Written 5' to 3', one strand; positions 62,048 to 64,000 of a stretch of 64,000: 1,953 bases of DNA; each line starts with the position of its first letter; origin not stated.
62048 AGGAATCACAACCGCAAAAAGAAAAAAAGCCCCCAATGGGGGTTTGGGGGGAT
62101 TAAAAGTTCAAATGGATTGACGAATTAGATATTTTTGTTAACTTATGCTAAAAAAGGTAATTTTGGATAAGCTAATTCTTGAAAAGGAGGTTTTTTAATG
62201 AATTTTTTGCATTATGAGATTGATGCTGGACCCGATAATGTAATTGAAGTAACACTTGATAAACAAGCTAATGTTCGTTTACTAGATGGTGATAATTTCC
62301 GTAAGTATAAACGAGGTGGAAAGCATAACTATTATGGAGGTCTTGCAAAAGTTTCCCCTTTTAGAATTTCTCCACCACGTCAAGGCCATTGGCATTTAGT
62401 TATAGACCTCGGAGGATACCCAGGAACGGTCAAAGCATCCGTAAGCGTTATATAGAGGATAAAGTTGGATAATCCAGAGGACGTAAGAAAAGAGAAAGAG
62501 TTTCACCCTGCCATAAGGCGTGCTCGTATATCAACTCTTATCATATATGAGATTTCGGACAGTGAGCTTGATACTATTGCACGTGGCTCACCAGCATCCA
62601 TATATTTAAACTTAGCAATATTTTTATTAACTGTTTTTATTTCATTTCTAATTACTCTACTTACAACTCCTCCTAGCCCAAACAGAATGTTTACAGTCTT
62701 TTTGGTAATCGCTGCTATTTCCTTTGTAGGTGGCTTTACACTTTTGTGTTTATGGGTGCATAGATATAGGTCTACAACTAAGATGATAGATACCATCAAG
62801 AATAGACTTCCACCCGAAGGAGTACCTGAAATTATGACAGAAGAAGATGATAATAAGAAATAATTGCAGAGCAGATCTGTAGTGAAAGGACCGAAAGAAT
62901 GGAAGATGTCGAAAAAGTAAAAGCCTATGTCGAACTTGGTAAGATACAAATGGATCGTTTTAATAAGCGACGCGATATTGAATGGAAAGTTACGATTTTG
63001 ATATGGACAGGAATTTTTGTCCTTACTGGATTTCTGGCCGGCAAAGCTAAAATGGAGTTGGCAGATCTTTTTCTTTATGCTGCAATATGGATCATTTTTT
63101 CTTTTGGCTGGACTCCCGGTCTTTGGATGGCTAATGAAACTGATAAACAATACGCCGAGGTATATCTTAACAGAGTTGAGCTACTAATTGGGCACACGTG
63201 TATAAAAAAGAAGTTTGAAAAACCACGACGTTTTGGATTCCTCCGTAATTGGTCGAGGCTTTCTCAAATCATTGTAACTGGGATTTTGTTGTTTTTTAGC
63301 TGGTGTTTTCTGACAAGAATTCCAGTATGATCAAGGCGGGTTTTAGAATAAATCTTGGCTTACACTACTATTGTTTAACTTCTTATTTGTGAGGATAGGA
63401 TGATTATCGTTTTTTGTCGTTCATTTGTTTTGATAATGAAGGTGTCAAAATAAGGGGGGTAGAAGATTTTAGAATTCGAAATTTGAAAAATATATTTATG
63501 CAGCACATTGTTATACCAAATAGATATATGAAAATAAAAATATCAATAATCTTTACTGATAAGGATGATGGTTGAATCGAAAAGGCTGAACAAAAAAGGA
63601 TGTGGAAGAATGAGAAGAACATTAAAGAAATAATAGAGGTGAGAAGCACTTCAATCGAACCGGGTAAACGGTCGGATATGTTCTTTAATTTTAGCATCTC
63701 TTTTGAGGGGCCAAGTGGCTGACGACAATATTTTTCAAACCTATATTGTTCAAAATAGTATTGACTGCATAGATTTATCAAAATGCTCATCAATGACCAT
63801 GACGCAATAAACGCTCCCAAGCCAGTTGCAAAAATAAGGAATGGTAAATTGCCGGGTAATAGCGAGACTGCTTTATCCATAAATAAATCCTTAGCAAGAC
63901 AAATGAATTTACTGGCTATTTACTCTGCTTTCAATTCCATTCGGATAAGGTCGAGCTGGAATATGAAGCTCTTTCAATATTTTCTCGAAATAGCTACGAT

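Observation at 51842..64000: Integrated element at a multi-intron tRNA carrying bacterial-type SSB, ArdC-like antirestriction and HerA/VirB4-like ATPase genes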

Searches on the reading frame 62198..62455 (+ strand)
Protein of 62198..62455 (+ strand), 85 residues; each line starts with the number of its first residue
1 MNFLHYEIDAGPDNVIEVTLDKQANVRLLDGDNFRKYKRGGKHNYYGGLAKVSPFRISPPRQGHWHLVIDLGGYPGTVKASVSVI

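Call 10: search_protein_families(library=pfam, proteins=[window:62198-62455:+], max_evalue=0.01)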
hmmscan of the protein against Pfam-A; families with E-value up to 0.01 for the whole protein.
window:62198-62455:+ (85 aa): 1 family
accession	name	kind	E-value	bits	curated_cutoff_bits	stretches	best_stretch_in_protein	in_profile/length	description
PF08980.16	DUF1883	-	1.9e-27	95.5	26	1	1-84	1-85/89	Domain of unknown function (DUF1883)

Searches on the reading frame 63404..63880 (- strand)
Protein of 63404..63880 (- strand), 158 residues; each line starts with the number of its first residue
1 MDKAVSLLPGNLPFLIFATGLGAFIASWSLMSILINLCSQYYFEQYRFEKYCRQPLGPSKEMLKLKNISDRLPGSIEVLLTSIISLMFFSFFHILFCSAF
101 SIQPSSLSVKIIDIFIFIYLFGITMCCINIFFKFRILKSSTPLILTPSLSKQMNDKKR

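Call 10: search_protein_families(library=pfam, proteins=[window:63404-63880:-], max_evalue=0.01)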
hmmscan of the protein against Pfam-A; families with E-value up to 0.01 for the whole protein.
window:63404-63880:- (158 aa): 0 families

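Call 12: find_encoding_contigs(protein=window:63404-63880:-, flank=10000, max_places=6)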
Protein window:63404-63880:- (158 aa): 2 contigs read that carry it; 2 places shown.
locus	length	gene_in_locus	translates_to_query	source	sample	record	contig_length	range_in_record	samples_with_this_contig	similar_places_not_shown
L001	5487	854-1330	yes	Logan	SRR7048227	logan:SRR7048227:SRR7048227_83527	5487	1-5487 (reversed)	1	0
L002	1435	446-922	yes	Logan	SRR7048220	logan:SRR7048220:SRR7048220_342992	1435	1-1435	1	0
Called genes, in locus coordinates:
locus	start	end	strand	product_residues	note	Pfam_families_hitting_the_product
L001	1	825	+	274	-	?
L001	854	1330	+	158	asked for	-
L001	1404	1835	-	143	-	-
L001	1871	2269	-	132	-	-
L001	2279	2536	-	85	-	PF08980:DUF1883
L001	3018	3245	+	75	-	-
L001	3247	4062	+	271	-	PF08401:ArdcN, PF06114:Peptidase_M78 (weak)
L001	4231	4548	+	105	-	PF00436:SSB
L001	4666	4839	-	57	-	-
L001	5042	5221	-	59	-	-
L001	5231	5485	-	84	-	?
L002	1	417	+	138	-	?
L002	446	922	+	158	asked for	-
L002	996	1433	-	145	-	?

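Call 23: find_related_loci(query=L001:1-825:+, collection=metagenome_contigs, flank=10000)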
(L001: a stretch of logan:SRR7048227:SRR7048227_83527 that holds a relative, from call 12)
Query L001:1-825:+ (274 aa) in metagenome_contigs; peptide patterns used: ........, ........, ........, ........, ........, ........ (x = any residue, [..] = any of these).
470 stretches matched a pattern, but none encodes a relative of the query by tblastn (E <= 1e-3).

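Call 54: search_protein_families(library=pfam, proteins=[L001:1-825:+], max_evalue=1)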
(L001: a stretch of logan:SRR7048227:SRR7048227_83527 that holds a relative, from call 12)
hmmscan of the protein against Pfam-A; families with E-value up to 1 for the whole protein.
L001:1-825:+ (274 aa): 0 families
